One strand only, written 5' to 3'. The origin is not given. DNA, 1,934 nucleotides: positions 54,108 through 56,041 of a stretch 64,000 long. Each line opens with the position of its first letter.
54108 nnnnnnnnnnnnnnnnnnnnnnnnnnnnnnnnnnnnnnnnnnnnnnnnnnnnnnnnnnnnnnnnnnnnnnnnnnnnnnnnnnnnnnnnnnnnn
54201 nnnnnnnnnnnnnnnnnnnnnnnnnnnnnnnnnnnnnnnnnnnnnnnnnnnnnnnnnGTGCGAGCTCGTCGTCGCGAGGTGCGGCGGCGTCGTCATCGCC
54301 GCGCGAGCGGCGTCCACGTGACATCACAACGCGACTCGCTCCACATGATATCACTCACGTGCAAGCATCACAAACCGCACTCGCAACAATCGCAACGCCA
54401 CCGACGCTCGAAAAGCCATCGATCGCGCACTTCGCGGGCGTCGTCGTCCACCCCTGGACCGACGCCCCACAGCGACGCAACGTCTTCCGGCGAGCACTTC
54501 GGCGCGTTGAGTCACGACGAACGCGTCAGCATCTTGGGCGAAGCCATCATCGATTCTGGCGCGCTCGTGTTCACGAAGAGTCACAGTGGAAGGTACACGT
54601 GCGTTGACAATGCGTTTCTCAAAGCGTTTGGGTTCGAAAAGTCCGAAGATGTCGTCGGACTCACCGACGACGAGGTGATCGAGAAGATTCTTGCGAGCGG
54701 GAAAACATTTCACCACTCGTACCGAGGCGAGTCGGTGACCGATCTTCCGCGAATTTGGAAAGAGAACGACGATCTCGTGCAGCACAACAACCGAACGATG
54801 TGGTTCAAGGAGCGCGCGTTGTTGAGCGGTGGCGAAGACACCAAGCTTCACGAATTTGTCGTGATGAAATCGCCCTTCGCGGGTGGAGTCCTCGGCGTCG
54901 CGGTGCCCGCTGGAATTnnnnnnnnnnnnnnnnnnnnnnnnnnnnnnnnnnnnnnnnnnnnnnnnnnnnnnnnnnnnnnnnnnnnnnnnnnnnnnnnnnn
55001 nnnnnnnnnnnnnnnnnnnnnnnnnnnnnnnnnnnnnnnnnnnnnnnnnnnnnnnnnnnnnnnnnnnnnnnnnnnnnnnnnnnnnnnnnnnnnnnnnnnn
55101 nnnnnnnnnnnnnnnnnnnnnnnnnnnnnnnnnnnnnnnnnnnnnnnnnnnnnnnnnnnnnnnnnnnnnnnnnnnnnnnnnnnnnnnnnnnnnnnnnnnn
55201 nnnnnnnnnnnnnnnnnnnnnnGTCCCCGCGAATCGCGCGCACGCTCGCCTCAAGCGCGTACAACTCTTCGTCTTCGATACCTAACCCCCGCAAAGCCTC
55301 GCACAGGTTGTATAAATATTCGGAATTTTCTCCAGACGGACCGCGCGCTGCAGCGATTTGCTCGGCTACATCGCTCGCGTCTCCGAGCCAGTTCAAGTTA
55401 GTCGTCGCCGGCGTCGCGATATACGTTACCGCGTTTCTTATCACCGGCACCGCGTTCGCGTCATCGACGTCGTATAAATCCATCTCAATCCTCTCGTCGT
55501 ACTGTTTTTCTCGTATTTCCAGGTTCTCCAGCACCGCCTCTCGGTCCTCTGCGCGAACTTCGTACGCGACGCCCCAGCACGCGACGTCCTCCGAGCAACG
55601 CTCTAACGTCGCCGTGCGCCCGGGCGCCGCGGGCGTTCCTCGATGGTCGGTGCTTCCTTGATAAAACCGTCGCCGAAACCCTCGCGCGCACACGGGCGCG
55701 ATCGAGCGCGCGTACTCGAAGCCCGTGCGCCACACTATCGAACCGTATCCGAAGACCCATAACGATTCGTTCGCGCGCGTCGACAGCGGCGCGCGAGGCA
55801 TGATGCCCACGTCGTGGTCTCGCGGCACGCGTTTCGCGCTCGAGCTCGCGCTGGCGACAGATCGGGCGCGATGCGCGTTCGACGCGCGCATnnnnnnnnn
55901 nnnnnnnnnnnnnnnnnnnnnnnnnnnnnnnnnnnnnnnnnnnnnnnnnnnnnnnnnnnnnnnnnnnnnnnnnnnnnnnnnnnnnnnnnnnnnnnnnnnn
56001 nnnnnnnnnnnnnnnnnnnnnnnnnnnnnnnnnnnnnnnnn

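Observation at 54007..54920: Roadblock/LC7-fold ORF and PAS-like ORF separated by only 24 bp on the same strand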

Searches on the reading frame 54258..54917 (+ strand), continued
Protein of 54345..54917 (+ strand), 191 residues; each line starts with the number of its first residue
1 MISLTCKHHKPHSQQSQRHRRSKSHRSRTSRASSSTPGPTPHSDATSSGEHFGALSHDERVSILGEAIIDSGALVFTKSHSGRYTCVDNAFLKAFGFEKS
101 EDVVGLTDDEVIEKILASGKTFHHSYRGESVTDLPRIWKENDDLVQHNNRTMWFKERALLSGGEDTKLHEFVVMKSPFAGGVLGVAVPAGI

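Call 49: fold_search(model_id=the predicted structure, library=pdb)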
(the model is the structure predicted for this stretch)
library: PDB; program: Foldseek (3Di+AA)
matches with E <= 10: 418; with E <= 0.001: 0
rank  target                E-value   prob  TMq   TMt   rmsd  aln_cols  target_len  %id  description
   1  8px4_C                1.3e-03  1.00  0.36  0.56   4.2       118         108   18  Structure of the PAS domain code by the LIC_11128 gene from Leptospira interrogans serovar Copenhageni Fiocruz, solved (released 2023-10-25)
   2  6ide_A                2.1e-03  1.00  0.37  0.33   5.0       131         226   14  Crystal structure of the Vibrio cholera VqmA-Ligand-DNA complex provides molecular mechanisms for drug design (released 2019-01-16)
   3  8px4_A                2.5e-03  1.00  0.36  0.55   4.3       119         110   18  Structure of the PAS domain code by the LIC_11128 gene from Leptospira interrogans serovar Copenhageni Fiocruz, solved (released 2023-10-25)
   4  8px4_B                3.2e-03  1.00  0.36  0.56   4.2       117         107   18  Structure of the PAS domain code by the LIC_11128 gene from Leptospira interrogans serovar Copenhageni Fiocruz, solved (released 2023-10-25)
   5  6ugl_A                4.6e-03  1.00  0.38  0.35   5.7       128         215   14  Vibrio cholerae quorum-sensing receptor VqmA bound to its autoinducer ligand DPO (released 2020-01-29)
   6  7xi3_A                5.9e-03  0.99  0.31  0.22   5.4       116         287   13  Crystal Structure of the NPAS4-ARNT2 heterodimer in complex with DNA (released 2022-11-02)
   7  8xsa_A                6.3e-03  0.99  0.30  0.21   5.6       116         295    9  Crystal structure of the DNA-bound AHR-ARNT heterodimer in complex with Indigo (released 2025-01-15)
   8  9of0_B                6.3e-03  0.99  0.30  0.23   5.5       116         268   11  Cryo-EM Structure of Human HIF-2a-ARNT Complexed on 20-bp HRE (released 2025-06-11)
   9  6ide_B                6.7e-03  1.00  0.40  0.34   4.8       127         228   14  Crystal structure of the Vibrio cholera VqmA-Ligand-DNA complex provides molecular mechanisms for drug design (released 2019-01-16)
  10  6kju_B                6.7e-03  1.00  0.38  0.33   5.7       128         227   14  Huge conformation shift of Vibrio cholerae VqmA dimer in the absence of target DNA provides insight into DNA-binding m (released 2019-11-13)
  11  9rc0                  7.6e-03  1.00  0.42  0.29   4.2       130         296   23  DvhD, PAS/HD-GYP domains (released 2026-03-04)
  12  6zj8_G                8.0e-03  0.99  0.36  0.47   5.1       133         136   14  Structure of the PAS domain from Bordetella pertussis BvgS (released 2020-11-11)
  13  6kju_A                1.2e-02  1.00  0.38  0.33   5.8       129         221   14  Huge conformation shift of Vibrio cholerae VqmA dimer in the absence of target DNA provides insight into DNA-binding m (released 2019-11-13)
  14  8xs7_A                1.2e-02  0.98  0.30  0.22   5.6       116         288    9  Crystal structure of the DNA-bound AHR-ARNT heterodimer in complex with FICZ (released 2025-01-15)
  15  6ugl_B                1.2e-02  1.00  0.38  0.34   5.8       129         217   14  Vibrio cholerae quorum-sensing receptor VqmA bound to its autoinducer ligand DPO (released 2020-01-29)
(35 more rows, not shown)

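Call 50: list_cluster_members(proteins=[P0090, P0008, P0023, P0013, P0022, P0041, P0042, P0095, P0096, P0097])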
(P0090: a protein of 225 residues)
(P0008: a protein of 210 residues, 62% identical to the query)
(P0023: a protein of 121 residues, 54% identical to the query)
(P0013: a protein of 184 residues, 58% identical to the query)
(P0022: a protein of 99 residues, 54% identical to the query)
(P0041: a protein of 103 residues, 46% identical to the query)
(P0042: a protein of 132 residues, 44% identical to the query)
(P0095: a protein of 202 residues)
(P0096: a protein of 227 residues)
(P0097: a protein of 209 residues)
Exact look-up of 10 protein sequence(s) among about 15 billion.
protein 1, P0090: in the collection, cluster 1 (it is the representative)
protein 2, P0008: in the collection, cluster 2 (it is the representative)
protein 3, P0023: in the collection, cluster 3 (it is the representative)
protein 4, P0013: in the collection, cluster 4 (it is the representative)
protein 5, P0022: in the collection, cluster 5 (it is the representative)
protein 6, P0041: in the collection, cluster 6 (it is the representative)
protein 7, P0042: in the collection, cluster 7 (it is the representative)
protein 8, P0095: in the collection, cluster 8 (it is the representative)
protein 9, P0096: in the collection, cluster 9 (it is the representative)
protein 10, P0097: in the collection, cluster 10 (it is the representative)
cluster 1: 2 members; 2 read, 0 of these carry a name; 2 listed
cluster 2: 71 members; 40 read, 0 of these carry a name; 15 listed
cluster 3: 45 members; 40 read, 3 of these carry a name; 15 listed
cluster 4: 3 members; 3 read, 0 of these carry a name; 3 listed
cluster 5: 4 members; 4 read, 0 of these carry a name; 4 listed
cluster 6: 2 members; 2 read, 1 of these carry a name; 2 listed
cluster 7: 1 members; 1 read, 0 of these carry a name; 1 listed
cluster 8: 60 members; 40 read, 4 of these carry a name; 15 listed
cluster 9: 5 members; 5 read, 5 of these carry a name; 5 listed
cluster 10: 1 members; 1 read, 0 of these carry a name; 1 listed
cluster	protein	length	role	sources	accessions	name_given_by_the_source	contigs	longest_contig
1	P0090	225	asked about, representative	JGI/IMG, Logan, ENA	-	-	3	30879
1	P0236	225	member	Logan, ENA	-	-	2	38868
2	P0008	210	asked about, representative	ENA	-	-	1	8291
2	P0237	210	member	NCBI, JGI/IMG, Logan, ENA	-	-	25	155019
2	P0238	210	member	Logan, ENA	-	-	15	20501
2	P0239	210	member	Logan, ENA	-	-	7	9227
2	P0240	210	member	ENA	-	-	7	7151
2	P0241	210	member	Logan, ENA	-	-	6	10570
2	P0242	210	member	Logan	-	-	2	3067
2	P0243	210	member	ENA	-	-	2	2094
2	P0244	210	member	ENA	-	-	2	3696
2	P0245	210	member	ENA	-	-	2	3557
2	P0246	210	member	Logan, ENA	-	-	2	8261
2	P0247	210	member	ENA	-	-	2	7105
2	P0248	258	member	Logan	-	-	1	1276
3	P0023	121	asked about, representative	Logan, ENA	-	-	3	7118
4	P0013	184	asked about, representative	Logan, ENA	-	-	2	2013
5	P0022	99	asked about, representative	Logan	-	-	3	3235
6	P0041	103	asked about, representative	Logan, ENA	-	-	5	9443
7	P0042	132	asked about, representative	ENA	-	-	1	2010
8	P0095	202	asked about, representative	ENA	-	-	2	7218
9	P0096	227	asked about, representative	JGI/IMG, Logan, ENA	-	PAS domain-containing protein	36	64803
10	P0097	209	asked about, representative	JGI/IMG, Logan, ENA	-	-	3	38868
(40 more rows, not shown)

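Call 58: find_encoding_contigs(protein=P0096, flank=5000, max_places=2)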
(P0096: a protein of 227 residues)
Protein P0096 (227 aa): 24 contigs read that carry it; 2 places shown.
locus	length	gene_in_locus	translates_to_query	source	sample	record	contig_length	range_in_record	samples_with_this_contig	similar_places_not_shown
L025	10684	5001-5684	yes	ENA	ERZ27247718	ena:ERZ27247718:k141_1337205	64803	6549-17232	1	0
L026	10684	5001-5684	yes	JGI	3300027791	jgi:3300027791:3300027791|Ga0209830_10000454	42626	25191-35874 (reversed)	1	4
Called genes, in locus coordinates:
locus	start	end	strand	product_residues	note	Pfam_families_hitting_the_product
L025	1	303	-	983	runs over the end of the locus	-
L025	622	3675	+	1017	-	-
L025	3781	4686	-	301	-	-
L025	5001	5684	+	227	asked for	-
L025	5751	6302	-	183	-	PF10175:MPP6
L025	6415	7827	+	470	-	PF00650:CRAL_TRIO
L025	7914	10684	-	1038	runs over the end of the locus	-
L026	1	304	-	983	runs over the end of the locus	-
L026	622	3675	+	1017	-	-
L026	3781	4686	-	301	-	-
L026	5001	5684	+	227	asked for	-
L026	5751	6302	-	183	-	PF10175:MPP6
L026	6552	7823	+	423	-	PF00650:CRAL_TRIO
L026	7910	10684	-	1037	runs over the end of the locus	-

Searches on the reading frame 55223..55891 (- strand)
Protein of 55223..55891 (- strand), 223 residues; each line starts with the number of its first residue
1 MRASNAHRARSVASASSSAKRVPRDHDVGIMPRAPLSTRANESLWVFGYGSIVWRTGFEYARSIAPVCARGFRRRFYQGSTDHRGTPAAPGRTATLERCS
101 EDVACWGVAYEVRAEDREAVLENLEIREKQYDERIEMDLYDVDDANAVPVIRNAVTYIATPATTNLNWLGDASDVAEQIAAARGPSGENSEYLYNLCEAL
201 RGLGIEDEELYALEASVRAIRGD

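Call 56: find_encoding_contigs(protein=P0289, flank=5000, max_places=8)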
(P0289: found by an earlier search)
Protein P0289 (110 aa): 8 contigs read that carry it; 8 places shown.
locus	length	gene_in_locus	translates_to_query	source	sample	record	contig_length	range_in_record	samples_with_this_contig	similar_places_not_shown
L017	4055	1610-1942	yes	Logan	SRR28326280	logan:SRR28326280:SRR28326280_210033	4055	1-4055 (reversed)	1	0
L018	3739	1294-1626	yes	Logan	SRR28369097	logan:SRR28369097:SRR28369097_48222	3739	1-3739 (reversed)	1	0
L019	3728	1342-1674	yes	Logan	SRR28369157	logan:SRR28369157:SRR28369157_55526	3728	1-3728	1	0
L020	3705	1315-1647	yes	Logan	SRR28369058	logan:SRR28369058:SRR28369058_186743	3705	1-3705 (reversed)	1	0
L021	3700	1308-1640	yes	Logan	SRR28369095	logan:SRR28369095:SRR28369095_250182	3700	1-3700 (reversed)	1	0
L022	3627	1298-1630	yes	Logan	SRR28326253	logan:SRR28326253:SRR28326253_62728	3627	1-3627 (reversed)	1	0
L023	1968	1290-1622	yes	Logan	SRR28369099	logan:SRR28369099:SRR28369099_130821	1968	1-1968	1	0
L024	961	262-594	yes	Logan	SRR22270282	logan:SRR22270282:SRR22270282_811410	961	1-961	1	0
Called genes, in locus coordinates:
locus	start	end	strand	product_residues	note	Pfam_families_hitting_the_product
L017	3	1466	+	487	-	?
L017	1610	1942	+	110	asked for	PF27241:CLIP1 (weak)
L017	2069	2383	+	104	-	-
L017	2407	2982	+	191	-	-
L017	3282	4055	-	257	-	?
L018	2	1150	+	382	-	?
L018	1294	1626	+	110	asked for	PF27241:CLIP1 (weak)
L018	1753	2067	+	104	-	-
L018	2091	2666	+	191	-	-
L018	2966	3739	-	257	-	?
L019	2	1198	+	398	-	?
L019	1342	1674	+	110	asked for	PF27241:CLIP1 (weak)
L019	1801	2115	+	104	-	-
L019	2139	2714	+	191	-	-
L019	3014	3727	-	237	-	?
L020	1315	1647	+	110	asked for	PF27241:CLIP1 (weak)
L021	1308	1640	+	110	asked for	PF27241:CLIP1 (weak)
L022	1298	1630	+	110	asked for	PF27241:CLIP1 (weak)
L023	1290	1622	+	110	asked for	PF27241:CLIP1 (weak)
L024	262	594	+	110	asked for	PF27241:CLIP1 (weak)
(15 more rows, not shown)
